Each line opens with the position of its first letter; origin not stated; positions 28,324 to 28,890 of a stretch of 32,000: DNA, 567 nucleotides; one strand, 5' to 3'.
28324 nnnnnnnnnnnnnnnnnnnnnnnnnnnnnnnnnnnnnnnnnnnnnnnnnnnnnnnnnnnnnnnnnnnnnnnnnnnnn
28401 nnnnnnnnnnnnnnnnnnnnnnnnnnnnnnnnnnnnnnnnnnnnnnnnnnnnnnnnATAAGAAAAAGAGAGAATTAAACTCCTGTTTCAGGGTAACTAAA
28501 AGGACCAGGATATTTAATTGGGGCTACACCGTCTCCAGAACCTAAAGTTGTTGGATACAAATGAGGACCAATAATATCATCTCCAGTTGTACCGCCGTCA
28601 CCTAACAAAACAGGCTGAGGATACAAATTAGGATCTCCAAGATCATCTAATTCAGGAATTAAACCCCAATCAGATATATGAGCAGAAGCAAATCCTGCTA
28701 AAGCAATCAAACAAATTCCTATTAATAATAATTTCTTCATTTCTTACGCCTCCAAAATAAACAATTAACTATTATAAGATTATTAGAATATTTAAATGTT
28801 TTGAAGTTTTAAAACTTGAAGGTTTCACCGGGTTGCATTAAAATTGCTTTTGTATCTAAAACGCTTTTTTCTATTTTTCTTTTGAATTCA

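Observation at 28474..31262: Paralogous small secreted Gly/Pro/Asp-rich peptide genes, duplicated with leader and SD, bracket an MBL hydrolase and a surface-anchored protein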

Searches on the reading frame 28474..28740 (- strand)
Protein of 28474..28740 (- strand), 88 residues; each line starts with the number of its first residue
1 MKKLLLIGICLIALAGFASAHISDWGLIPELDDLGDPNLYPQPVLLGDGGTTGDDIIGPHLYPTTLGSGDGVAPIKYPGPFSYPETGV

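Call 6: search_protein_families(library=pfam, proteins=[window:28474-28740:-], max_evalue=0.1)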
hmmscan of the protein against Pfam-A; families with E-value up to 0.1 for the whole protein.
window:28474-28740:- (88 aa): 0 families

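Call 7: find_homologous_proteins(query=window:28474-28740:-, max_evalue=1)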
Query window:28474-28740:- (88 aa): 2 proteins with E <= 1 among 6 candidates.
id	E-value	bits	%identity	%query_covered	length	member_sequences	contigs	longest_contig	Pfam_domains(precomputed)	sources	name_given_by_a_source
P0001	2.0e-52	193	100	100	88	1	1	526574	-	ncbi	-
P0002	3.2e-13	67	58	90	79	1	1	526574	-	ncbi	-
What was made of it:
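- Tried and rejected: The k-mer and phmmer search found only pepA itself and its paralogue (call 7).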

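Call 8: find_encoding_contigs(protein=P0001, flank=10000, max_places=4)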
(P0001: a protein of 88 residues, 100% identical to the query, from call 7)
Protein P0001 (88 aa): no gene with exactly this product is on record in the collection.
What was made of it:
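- Tried and rejected: The protein is not on record in the collection, so the whole 526-kb genome could not be scanned (call 8).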

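Call 29: find_homologous_proteins(query=P0003, max_evalue=1e-20)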
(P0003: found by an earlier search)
Query P0003 (433 aa): 16 proteins with E <= 1e-20 among 8000 candidates.
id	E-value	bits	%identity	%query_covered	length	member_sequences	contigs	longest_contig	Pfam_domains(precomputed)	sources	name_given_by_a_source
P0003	3.3e-263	891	100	100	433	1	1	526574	-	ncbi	-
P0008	9.8e-214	728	84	97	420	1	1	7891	-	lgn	-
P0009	1.6e-160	552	63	100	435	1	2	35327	-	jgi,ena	-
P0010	1.1e-154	533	60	100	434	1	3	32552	-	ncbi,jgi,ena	-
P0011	9.7e-153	527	61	99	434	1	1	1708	-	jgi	-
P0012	1.0e-150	520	56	100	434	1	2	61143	-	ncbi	ncbi:MAG: hypothetical protein ABH986_02570 [archaeon]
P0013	3.5e-150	518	59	97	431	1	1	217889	-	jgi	jgi:hypothetical protein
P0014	1.8e-143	496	59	96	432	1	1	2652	-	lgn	-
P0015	9.8e-141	487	56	96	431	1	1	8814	-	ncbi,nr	ncbi:hypothetical protein KKB11_05465, partial [Candidatus Micrarchaeota archaeon]|nr:hypothetical p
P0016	9.9e-141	487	57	96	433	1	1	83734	-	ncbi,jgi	-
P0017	9.9e-140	484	56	100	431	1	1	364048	-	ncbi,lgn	-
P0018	4.1e-136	472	53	100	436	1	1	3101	-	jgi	jgi:hypothetical protein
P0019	2.9e-132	459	53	96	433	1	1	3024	-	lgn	-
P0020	1.5e-125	437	51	96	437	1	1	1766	-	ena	-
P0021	5.6e-124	432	54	95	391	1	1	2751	-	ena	-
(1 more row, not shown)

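Call 31: find_encoding_contigs(protein=P0008, flank=8000, max_places=3)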
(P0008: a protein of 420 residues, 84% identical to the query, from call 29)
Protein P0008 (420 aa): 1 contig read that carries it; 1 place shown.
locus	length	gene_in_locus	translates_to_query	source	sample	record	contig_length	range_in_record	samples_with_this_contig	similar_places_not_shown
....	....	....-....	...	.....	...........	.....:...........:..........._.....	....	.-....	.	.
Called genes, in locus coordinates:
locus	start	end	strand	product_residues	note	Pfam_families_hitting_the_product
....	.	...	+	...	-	?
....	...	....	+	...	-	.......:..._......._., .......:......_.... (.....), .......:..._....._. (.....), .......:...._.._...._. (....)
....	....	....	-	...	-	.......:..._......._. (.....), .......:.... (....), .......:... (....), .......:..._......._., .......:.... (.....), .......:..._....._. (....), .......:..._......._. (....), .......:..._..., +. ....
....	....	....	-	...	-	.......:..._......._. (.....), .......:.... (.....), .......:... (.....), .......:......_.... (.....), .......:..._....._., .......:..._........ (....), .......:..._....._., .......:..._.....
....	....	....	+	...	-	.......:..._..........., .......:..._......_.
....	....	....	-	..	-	-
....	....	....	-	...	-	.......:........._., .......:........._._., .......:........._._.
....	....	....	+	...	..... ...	-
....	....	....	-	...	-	?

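Call 32: find_encoding_contigs(protein=P0009, flank=6000, max_places=2)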
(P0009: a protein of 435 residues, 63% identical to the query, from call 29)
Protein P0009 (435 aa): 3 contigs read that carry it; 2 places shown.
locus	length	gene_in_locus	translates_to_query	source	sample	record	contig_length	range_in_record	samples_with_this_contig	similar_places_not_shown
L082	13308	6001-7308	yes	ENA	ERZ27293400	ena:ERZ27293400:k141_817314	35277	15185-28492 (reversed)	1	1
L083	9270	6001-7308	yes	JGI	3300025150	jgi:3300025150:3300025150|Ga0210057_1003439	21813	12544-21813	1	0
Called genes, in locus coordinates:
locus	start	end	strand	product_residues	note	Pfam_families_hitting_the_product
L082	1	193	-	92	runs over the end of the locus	-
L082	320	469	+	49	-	-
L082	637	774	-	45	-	-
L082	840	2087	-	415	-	PF00890:FAD_binding_2 (faint), PF01134:GIDA (weak), PF01266:DAO (faint), PF01494:FAD_binding_3, PF01946:Thi4 (weak), PF07992:Pyr_redox_2 (faint), PF13450:NAD_binding_8 (weak), PF22578:GGR_cat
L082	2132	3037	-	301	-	PF00890:FAD_binding_2 (faint), PF01134:GIDA (faint), PF01266:DAO (faint), PF03486:HI0933_like (faint), PF07992:Pyr_redox_2, PF12831:FAD_oxidored (weak), PF13738:Pyr_redox_3, PF00070:Pyr_redox, +1 more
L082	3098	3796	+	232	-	PF00483:NTP_transferase, PF12804:NTP_transf_3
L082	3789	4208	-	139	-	-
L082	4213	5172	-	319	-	PF13620:CarboxypepD_reg, PF13715:CarbopepD_reg_2 (faint)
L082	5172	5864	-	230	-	PF13483:Lactamase_B_3, PF00753:Lactamase_B (faint), PF12706:Lactamase_B_2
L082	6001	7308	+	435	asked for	-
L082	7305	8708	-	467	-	PF00004:AAA, PF21960:RCF1-5-like_lid, PF08519:RFC1 (weak)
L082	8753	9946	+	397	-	PF01926:MMR_HSR1, PF02421:FeoB_N (weak), PF08438:YGR210-like_G4, PF02824:TGS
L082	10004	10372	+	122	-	PF02661:Fic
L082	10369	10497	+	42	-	-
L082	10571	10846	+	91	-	-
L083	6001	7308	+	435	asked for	-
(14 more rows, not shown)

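Call 38: find_encoding_contigs(protein=P0010, flank=4000, max_places=2)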
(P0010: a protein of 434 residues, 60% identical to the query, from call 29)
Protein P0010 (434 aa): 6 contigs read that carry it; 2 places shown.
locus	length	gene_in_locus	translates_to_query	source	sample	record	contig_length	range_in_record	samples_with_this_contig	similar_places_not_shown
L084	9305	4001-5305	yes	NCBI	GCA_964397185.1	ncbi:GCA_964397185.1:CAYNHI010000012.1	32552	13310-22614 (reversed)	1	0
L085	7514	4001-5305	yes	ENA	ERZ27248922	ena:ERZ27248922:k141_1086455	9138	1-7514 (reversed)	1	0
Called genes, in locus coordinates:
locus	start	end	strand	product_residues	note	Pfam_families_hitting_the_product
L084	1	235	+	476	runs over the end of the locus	PF00890:FAD_binding_2, PF03486:HI0933_like (faint), PF07992:Pyr_redox_2 (faint), PF02910:Succ_DH_flav_C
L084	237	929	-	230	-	-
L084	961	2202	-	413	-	PF00890:FAD_binding_2 (faint), PF01134:GIDA (faint), PF01266:DAO (faint), PF01494:FAD_binding_3, PF04820:Trp_halogenase (faint), PF07992:Pyr_redox_2 (weak), PF13450:NAD_binding_8 (weak), PF22578:GGR_cat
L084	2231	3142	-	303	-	PF01134:GIDA (faint), PF01266:DAO (faint), PF03486:HI0933_like (faint), PF07992:Pyr_redox_2, PF12831:FAD_oxidored (weak), PF13738:Pyr_redox_3, PF00070:Pyr_redox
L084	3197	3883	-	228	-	PF00753:Lactamase_B, PF13483:Lactamase_B_3, PF12706:Lactamase_B_2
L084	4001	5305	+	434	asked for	-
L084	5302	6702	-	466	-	PF00004:AAA, PF21960:RCF1-5-like_lid (weak), PF08519:RFC1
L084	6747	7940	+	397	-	PF01926:MMR_HSR1, PF02421:FeoB_N (weak), PF08438:YGR210-like_G4, PF02824:TGS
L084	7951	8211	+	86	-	-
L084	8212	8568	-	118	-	PF17146:PIN_6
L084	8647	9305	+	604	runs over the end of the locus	PF01978:TrmB (faint), PF01409:tRNA-synt_2d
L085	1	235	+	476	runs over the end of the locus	PF00890:FAD_binding_2, PF03486:HI0933_like (faint), PF07992:Pyr_redox_2 (faint), PF02910:Succ_DH_flav_C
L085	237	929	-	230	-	-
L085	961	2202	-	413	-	PF00890:FAD_binding_2 (faint), PF01134:GIDA (faint), PF01266:DAO (faint), PF01494:FAD_binding_3, PF04820:Trp_halogenase (faint), PF07992:Pyr_redox_2 (weak), PF13450:NAD_binding_8 (weak), PF22578:GGR_cat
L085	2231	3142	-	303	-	PF01134:GIDA (faint), PF01266:DAO (faint), PF03486:HI0933_like (faint), PF07992:Pyr_redox_2, PF12831:FAD_oxidored (weak), PF13738:Pyr_redox_3, PF00070:Pyr_redox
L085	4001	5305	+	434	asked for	-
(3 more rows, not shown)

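Call 39: find_encoding_contigs(protein=P0013, flank=4000, max_places=1)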
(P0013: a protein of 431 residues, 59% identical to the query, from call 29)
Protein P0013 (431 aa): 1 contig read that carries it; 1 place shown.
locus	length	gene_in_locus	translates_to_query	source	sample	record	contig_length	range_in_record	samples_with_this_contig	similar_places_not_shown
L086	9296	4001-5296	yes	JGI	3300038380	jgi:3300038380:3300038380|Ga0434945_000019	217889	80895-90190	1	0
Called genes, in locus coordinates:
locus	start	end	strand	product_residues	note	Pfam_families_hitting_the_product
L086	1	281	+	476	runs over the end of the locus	PF00890:FAD_binding_2, PF01134:GIDA (faint), PF03486:HI0933_like (faint), PF07992:Pyr_redox_2 (faint), PF02910:Succ_DH_flav_C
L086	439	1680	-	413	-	PF00890:FAD_binding_2 (faint), PF01134:GIDA, PF01266:DAO (faint), PF01494:FAD_binding_3, PF07992:Pyr_redox_2, PF13450:NAD_binding_8 (weak), PF04820:Trp_halogenase, PF22578:GGR_cat (weak), +2 more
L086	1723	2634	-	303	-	PF00890:FAD_binding_2 (faint), PF01134:GIDA (faint), PF01266:DAO (faint), PF03486:HI0933_like (faint), PF07992:Pyr_redox_2, PF12831:FAD_oxidored (faint), PF13738:Pyr_redox_3, PF00070:Pyr_redox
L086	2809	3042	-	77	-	-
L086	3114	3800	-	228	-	PF00753:Lactamase_B (weak), PF13483:Lactamase_B_3, PF12706:Lactamase_B_2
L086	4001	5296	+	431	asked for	-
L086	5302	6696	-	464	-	PF00004:AAA, PF21960:RCF1-5-like_lid, PF22608:DNAX_ATPase_lid (weak), PF25361:AAA_lid_RFC1 (faint), PF08519:RFC1 (weak)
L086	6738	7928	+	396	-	PF01926:MMR_HSR1, PF02421:FeoB_N, PF08438:YGR210-like_G4, PF02824:TGS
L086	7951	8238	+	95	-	-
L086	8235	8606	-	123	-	PF17146:PIN_6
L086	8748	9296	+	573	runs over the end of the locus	PF00152:tRNA-synt_2 (faint), PF01409:tRNA-synt_2d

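Call 40: find_encoding_contigs(protein=P0012, flank=4000, max_places=1)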
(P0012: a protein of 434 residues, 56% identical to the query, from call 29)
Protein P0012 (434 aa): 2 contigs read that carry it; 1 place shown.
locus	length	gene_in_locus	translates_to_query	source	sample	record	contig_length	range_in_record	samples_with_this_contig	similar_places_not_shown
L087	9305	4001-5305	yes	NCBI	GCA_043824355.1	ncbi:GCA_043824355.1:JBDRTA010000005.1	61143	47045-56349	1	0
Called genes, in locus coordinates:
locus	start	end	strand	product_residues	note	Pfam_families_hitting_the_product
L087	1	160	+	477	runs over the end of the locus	PF00890:FAD_binding_2, PF03486:HI0933_like (faint), PF07992:Pyr_redox_2 (faint), PF02910:Succ_DH_flav_C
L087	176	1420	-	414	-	PF00890:FAD_binding_2 (faint), PF01134:GIDA (faint), PF01266:DAO (faint), PF01494:FAD_binding_3, PF01946:Thi4 (weak), PF07992:Pyr_redox_2 (weak), PF13450:NAD_binding_8 (weak), PF22578:GGR_cat, +4 more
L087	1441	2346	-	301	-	PF00890:FAD_binding_2 (faint), PF01134:GIDA (faint), PF01266:DAO (faint), PF03486:HI0933_like (faint), PF07992:Pyr_redox_2, PF12831:FAD_oxidored (faint), PF13738:Pyr_redox_3, PF00070:Pyr_redox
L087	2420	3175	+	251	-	PF00483:NTP_transferase, PF12804:NTP_transf_3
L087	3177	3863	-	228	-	PF00753:Lactamase_B (faint), PF13483:Lactamase_B_3, PF12706:Lactamase_B_2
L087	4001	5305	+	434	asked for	-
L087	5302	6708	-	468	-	PF00004:AAA, PF21960:RCF1-5-like_lid (weak), PF22608:DNAX_ATPase_lid (weak), PF08519:RFC1 (faint)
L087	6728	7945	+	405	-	PF01926:MMR_HSR1, PF02421:FeoB_N (weak), PF08438:YGR210-like_G4, PF02824:TGS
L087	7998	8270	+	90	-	-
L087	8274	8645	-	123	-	PF17146:PIN_6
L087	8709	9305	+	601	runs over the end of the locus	PF01978:TrmB (faint), PF01409:tRNA-synt_2d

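Call 44: find_encoding_contigs(protein=P0009, flank=10000, max_places=1)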
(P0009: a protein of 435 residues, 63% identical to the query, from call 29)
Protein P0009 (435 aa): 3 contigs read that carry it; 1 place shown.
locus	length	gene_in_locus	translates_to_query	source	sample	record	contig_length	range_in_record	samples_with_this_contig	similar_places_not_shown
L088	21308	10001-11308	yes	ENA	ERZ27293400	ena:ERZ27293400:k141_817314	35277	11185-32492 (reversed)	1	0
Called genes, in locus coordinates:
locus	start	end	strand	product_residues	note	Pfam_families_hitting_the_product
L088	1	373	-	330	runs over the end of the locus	-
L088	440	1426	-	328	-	PF01078:Mg_chelatase, PF20030:bpMoxR (faint)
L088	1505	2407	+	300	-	PF13691:Lactamase_B_4, PF23023:Anti-Pycsar_Apyc1, PF00753:Lactamase_B (weak), PF12706:Lactamase_B_2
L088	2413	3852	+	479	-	PF00890:FAD_binding_2, PF07992:Pyr_redox_2 (faint), PF02910:Succ_DH_flav_C (weak)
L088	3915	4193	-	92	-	-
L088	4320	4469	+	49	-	-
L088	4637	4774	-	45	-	-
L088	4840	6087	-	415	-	PF00890:FAD_binding_2 (faint), PF01134:GIDA (weak), PF01266:DAO (faint), PF01494:FAD_binding_3, PF01946:Thi4 (weak), PF07992:Pyr_redox_2 (faint), PF13450:NAD_binding_8 (weak), PF22578:GGR_cat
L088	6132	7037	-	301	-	PF00890:FAD_binding_2 (faint), PF01134:GIDA (faint), PF01266:DAO (faint), PF03486:HI0933_like (faint), PF07992:Pyr_redox_2, PF12831:FAD_oxidored (weak), PF13738:Pyr_redox_3, PF00070:Pyr_redox, +1 more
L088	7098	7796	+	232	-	PF00483:NTP_transferase, PF12804:NTP_transf_3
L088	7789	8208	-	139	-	-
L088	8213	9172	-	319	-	PF13620:CarboxypepD_reg, PF13715:CarbopepD_reg_2 (faint)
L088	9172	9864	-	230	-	PF13483:Lactamase_B_3, PF00753:Lactamase_B (faint), PF12706:Lactamase_B_2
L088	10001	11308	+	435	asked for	-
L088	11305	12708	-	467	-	PF00004:AAA, PF21960:RCF1-5-like_lid, PF08519:RFC1 (weak)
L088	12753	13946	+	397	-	PF01926:MMR_HSR1, PF02421:FeoB_N (weak), PF08438:YGR210-like_G4, PF02824:TGS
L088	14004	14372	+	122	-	PF02661:Fic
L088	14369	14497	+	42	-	-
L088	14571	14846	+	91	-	-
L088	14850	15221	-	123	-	PF17146:PIN_6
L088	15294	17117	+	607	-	PF01978:TrmB (faint), PF01409:tRNA-synt_2d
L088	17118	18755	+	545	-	PF18262:PhetRS_B1 (weak), PF03483:B3_4, PF03484:B5, PF17759:tRNA_synthFbeta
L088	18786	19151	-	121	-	-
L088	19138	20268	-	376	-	PF01637:ATPase_2 (weak), PF13191:AAA_16 (weak), PF00004:AAA (weak), PF13401:AAA_22, PF22703:Cdc6_lid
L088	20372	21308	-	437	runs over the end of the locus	-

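Call 61: search_protein_families(library=ncbifam, alignment_id=A6, max_evalue=1)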
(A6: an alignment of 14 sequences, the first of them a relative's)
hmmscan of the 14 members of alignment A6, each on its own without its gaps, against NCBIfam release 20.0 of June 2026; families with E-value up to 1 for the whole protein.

A. member 1, P0001 (88 aa): 0 families

B. families by the number of members that match (of 14 scanned): 6 families
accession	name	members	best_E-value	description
NF049909.1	major_OM_FomA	3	0.18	major outer membrane protein FomA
NF000088.1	viomycin_Vph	2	0.074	viomycin phosphotransferase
NF009391.0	PRK12750.1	2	0.27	CpxP family protein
TIGR00914.1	2A0601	1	0.023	CusA/CzcA family heavy metal efflux RND transporter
NF049866.1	outer_TDE1717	1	0.068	TDE1717 family outer membrane beta-barrel protein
TIGR04429.1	Phr_nterm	1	0.66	Phr family secreted Rap phosphatase inhibitor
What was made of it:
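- Closest known: Sec-exported pro-peptide pheromones of Firmicutes. Different: The only profile hit is at chance level (E = 0.66, one member, call 61).
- The Phr_nterm hit is at chance level (E = 0.66, call 61).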

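Call 62: search_solved_structures(query=A6, max_evalue=10)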
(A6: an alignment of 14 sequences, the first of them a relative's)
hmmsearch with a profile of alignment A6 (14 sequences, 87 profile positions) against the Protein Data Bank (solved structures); distinct sequences matched with E-value up to 10: 1.
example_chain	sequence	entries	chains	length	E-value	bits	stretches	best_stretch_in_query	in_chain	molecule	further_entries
9yuq_N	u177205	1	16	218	0.95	13.5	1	1-66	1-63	Putative multiheme cytochrome c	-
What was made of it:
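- On Any curated protein family (Pfam-A, NCBIfam) or solved structure: Best PDB profile match has E = 0.95 (call 62).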

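Call 63: search_protein_families(library=pfam, alignment_id=A6, max_evalue=1)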
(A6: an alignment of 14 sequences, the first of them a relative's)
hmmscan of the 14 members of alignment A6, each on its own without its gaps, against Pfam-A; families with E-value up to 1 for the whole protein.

A. member 1, P0001 (88 aa): 0 families

B. families by the number of members that match (of 14 scanned): 6 families
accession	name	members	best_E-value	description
PF08139.17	LPAM_1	4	0.032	Prokaryotic membrane lipoprotein lipid attachment site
PF00400.38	WD40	1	0.074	WD domain, G-beta repeat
PF05425.18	CopD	1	0.083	Copper resistance protein D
PF02468.20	PsbN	1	0.086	Photosystem II reaction centre N protein (psbN)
PF23676.1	YnaM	1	0.38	Protein YnaM-like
PF11158.13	DUF2938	1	0.4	Protein of unknown function (DUF2938)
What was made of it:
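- On Prokaryotic lipoprotein: LPAM_1 hits are sub-threshold (best E = 0.032, call 63).
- On Any curated protein family (Pfam-A, NCBIfam) or solved structure: For all 14 members only sub-threshold hits of the kind expected for signal peptides (calls 61, 63).
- Tried and rejected: The DPTDG and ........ stretches do not fit the canonical patterns, and Pfam TSP_3 did not hit (calls 6, 63).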

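Call 70: predict_structure(alignment_id=A6)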
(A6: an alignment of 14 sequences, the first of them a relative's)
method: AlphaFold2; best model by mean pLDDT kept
length: 88 residues; sequences in the alignment: 14
mean_pLDDT: 57.7   pTM: 0.20
mean pLDDT of the five models: 57.7, 55.7, 55.1, 51.6, 51.6
residues with pLDDT >= 90: 0; 70-90: 15; 50-70: 52; < 50: 21
segments of 3 or more residues with pLDDT < 50: 47-49, 51-58, 60-62, 66-68
pLDDT, mean of each block of 10 residues (from residue 1): 82 71 55 54 49 48 50 58 51
secondary structure, 60 per line:
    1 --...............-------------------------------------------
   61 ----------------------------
elements in order: H3-17
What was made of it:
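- On Sec-type secretory preprotein cleaved by signal peptidase I: AlphaFold2 predicts a helix at residues 3-17 (call 70).
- The mature part has pLDDT of about 50 and no secondary structure (call 70). No fold is predicted (call 70).
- Tried and rejected: It gave no fold to search with (call 70), so no fold search was run.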

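Call 71: find_related_loci(query=A6, collection=metagenome_contigs, flank=4000)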
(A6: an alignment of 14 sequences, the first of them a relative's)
Query A6 (88 aa) in metagenome_contigs; peptide patterns used: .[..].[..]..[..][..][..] (x = any residue, [..] = any of these).
600 stretches matched a pattern, but none encodes a relative of the query by tblastn (E <= 1e-3).

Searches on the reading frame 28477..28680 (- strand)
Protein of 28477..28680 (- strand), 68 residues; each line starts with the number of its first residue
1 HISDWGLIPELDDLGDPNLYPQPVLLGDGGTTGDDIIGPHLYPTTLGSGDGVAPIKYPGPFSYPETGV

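Call 12: find_related_loci(query=A3, collection=genome_contigs, flank=10000)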
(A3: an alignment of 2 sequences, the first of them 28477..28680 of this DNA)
Query A3 (68 aa) in genome_contigs; peptide patterns used: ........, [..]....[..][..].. (x = any residue, [..] = any of these).
61 stretches matched a pattern, but none encodes a relative of the query by tblastn (E <= 1e-3).

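Call 13: find_related_loci(query=A3, collection=metagenome_contigs, flank=10000)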
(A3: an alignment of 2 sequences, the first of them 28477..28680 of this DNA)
Query A3 (68 aa) in metagenome_contigs; peptide patterns used: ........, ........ (x = any residue, [..] = any of these).
167 stretches matched a pattern, but none encodes a relative of the query by tblastn (E <= 1e-3).

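Call 21: search_protein_representatives(alignment_id=A3)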
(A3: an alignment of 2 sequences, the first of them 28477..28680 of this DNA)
Query: 2 sequences, 80 profile positions. Proteins with E-value up to 0.001 (for the whole library): 6; up to 1e-10: 3; up to 1e-30: 1. The best 6 are listed.
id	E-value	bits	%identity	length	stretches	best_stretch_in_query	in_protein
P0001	1.0e-33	131.4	-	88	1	1-80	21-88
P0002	3.4e-25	104.1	-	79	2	46-80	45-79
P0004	1.9e-21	92.1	-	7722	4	38-75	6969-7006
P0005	7.8e-08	48.5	-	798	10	17-32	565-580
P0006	1.7e-05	41.0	-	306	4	28-59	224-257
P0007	5.0e-04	36.3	-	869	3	13-33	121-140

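Call 30: find_related_loci(query=A3, collection=viral_contigs, flank=5000)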
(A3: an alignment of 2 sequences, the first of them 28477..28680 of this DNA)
Query A3 (68 aa) in viral_contigs; peptide patterns used: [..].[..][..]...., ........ (x = any residue, [..] = any of these).
15 stretches matched a pattern, but none encodes a relative of the query by tblastn (E <= 1e-3).
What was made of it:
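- Tried and rejected: Pattern scans of genome, metagenome and viral collections found nothing (calls 12, 13, 30, 71).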
